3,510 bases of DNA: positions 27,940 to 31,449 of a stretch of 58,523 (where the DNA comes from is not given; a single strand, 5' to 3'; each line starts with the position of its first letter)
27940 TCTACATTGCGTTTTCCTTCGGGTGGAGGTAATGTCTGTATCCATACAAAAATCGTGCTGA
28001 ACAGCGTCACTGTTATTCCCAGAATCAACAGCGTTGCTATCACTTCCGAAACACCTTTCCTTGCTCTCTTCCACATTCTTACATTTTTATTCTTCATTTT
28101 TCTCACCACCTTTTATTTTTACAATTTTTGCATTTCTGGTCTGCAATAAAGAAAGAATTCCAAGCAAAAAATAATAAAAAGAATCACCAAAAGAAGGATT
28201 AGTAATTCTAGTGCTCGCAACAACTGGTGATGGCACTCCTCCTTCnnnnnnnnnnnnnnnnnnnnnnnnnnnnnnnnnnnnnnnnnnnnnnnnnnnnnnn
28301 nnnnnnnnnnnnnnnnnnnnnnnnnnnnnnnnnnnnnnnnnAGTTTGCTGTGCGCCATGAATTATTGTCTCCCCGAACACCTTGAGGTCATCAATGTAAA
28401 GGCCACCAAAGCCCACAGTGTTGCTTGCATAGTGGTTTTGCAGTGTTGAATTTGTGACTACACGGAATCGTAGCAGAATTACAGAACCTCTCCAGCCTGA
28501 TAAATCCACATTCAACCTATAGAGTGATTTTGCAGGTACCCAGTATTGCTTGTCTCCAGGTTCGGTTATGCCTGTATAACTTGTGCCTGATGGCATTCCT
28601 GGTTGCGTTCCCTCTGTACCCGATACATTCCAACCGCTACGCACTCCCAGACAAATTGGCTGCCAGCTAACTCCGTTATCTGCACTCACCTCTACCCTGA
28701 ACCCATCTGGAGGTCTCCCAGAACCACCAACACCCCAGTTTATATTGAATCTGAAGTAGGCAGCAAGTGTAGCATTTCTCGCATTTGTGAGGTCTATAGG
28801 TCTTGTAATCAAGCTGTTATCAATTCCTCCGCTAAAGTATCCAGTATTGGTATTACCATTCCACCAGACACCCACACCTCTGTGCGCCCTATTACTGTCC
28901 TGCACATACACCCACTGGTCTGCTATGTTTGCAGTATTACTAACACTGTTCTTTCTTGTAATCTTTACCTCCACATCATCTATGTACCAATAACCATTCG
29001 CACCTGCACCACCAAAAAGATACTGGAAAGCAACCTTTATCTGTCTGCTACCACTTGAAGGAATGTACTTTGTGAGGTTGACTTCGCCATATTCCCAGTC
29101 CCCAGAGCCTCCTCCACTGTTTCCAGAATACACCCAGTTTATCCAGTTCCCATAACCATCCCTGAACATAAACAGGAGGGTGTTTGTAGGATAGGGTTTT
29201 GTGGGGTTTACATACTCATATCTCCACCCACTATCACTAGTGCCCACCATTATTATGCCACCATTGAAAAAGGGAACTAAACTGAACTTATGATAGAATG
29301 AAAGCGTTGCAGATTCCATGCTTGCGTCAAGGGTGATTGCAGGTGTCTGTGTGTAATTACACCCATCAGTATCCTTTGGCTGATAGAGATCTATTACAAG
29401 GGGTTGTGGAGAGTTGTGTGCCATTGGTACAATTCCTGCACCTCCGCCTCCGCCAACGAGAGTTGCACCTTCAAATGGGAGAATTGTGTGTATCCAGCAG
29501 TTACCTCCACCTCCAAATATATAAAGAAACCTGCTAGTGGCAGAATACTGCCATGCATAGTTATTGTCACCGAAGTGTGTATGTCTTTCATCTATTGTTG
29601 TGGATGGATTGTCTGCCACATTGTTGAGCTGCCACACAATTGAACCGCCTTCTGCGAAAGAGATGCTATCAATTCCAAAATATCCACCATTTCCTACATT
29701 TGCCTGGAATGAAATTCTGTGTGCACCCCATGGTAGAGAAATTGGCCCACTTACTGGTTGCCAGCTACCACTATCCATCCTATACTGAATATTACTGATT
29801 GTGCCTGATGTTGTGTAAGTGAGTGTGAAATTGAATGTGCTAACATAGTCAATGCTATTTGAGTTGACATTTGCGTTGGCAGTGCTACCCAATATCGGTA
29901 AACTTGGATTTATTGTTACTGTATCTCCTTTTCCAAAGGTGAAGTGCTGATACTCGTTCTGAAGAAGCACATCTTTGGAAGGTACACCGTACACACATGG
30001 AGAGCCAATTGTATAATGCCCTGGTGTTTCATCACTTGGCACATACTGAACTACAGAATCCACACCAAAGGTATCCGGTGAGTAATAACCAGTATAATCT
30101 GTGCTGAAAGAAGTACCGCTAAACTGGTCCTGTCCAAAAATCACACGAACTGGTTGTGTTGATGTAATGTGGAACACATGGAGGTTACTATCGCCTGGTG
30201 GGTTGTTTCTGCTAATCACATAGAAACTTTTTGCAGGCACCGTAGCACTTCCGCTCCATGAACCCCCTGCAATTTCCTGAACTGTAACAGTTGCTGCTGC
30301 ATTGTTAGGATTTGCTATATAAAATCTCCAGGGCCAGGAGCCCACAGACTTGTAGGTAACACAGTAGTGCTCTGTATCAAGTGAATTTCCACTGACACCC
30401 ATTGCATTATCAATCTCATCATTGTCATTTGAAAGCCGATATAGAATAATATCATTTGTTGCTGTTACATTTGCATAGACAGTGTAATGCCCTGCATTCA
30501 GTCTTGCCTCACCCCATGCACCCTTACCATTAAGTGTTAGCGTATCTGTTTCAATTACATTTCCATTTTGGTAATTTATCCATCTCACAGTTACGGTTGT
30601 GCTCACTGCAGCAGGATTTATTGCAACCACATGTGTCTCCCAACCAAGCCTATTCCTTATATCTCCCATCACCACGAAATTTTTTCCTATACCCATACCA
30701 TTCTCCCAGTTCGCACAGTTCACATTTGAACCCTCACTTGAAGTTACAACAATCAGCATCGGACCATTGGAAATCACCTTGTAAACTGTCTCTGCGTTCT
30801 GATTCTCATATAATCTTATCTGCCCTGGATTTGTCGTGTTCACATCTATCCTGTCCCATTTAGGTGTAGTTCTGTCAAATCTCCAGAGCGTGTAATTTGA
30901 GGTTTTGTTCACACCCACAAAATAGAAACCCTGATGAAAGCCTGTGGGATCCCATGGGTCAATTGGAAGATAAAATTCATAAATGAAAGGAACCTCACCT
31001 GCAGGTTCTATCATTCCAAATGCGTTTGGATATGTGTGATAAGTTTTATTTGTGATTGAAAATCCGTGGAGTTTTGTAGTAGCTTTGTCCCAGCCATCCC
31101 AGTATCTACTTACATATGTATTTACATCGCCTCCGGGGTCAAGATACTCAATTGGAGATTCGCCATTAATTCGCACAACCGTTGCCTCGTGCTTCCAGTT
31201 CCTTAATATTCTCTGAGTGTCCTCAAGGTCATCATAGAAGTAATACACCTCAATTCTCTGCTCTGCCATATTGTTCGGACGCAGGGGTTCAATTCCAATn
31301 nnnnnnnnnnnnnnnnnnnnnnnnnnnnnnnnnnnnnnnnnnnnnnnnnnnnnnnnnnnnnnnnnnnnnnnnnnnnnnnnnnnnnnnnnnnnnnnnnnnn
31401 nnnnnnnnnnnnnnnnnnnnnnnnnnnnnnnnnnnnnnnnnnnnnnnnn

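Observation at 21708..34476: Tandem pair of ~2,130-aa surface proteins carrying type IV pilin-like N-termini (12.8 kb, 22% of the window)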

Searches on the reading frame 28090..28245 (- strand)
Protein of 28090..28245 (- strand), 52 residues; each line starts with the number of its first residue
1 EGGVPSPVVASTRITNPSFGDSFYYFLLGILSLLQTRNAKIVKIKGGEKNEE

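Call 43: search_protein_families(library=ncbifam, proteins=[window:28090-28245:-], max_evalue=10)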
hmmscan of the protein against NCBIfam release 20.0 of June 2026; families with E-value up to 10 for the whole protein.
seq(52 aa): 0 families

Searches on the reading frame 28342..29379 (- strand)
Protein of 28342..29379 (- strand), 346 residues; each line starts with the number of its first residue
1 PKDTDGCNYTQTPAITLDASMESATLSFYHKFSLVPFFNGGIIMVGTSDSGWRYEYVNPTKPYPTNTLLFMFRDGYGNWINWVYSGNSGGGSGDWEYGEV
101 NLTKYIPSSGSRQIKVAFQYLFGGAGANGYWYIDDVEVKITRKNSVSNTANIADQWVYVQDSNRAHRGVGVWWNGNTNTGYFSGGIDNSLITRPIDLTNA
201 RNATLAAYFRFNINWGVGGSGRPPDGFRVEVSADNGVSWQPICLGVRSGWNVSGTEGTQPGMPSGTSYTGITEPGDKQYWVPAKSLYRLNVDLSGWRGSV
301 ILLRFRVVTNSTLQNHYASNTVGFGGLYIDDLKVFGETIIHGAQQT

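Call 72: search_solved_structures(query=A4, max_evalue=10, show_alignments=1)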
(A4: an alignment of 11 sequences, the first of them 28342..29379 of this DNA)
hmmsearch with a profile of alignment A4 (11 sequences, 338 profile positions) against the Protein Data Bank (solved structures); distinct sequences matched with E-value up to 10: 8.
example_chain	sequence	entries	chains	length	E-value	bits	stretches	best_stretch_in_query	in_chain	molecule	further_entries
9e2v_A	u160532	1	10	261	0.00022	23.8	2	244-289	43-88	TraT complement resistance protein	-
9fs5_A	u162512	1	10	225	0.0047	19.4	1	244-290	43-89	TraT complement resistance protein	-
3a7q_A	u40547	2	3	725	0.015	17.8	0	205-267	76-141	Reelin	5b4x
2e26_A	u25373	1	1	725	0.015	17.7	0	205-267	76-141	Reelin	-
4d0q_A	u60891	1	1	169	0.19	14.1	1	82-127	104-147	HYALURONATE LYASE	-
6a48_A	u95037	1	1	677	0.33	13.4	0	201-236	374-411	Reelin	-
21ny_B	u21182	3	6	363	0.87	12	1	116-203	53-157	Immunoglobulin heavy constant epsilon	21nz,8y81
8zgs_E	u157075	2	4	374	0.92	11.9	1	116-203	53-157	Immunoglobulin heavy constant epsilon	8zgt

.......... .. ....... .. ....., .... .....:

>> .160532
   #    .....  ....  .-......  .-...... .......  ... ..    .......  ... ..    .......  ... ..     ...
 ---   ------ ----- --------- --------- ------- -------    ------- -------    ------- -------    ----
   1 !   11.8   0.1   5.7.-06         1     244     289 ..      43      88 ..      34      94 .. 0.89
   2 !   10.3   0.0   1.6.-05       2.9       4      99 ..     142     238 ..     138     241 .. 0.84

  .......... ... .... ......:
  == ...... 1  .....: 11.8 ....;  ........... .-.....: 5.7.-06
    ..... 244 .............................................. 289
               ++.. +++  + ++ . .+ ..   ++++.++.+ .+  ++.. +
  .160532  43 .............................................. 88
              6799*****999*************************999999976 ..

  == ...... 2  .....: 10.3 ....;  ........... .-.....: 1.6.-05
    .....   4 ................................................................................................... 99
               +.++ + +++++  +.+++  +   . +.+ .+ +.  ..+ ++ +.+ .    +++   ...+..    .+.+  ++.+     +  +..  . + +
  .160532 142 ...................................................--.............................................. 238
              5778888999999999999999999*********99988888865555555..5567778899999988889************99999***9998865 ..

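Call 73: search_protein_families(library=pfam, alignment_id=A4, max_evalue=0.1)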
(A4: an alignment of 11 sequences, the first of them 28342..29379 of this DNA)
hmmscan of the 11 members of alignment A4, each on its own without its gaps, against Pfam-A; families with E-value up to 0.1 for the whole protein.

A. member 1, window:28342-29379:- (346 aa): 2 families
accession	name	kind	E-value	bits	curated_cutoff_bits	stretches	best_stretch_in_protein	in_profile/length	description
PF20773.4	InhA-like_MAM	-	1.9e-06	27.9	26.9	0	111-155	135-179/191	Immune inhibitor A-like, MAM domain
PF21471.3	Reelin_subrepeat-B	-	0.0019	18.4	27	1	177-242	14-75/127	Reelin subrepeat B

B. families by the number of members that match (of 11 scanned): 4 families
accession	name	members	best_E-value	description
PF20773.4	InhA-like_MAM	9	1.8e-08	Immune inhibitor A-like, MAM domain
PF21471.3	Reelin_subrepeat-B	8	2.2e-05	Reelin subrepeat B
PF02012.26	BNR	3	0.025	BNR/Asp-box repeat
PF09638.15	Ph1570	1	0.058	Ph1570 protein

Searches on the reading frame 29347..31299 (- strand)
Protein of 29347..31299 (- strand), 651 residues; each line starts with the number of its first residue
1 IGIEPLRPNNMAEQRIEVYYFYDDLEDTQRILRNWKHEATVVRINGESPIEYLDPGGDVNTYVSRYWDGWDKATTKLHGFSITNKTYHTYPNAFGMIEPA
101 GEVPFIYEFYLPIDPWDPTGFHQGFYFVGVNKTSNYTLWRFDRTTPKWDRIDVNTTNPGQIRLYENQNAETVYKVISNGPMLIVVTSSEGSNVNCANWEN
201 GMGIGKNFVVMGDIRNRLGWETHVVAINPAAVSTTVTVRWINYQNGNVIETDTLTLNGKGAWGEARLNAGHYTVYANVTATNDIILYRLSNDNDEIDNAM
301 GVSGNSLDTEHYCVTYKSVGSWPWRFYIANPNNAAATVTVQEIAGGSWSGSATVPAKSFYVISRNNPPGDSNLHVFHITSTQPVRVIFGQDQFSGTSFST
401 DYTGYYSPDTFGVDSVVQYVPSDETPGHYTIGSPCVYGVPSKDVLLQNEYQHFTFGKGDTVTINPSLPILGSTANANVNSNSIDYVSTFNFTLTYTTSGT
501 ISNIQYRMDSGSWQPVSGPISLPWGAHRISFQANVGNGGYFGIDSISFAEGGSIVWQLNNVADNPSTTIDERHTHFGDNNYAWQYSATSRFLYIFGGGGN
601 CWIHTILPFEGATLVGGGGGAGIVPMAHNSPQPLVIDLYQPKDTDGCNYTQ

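Call 83: search_protein_families(library=pfam, proteins=[window:29347-31299:-], max_evalue=0.01)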
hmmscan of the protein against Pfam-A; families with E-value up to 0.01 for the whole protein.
window:29347-31299:- (651 aa): 0 families

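Call 84: search_solved_structures(query=window:29347-31299:-, max_evalue=1)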
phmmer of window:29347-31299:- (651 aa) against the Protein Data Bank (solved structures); distinct sequences matched with E-value up to 1: 0.
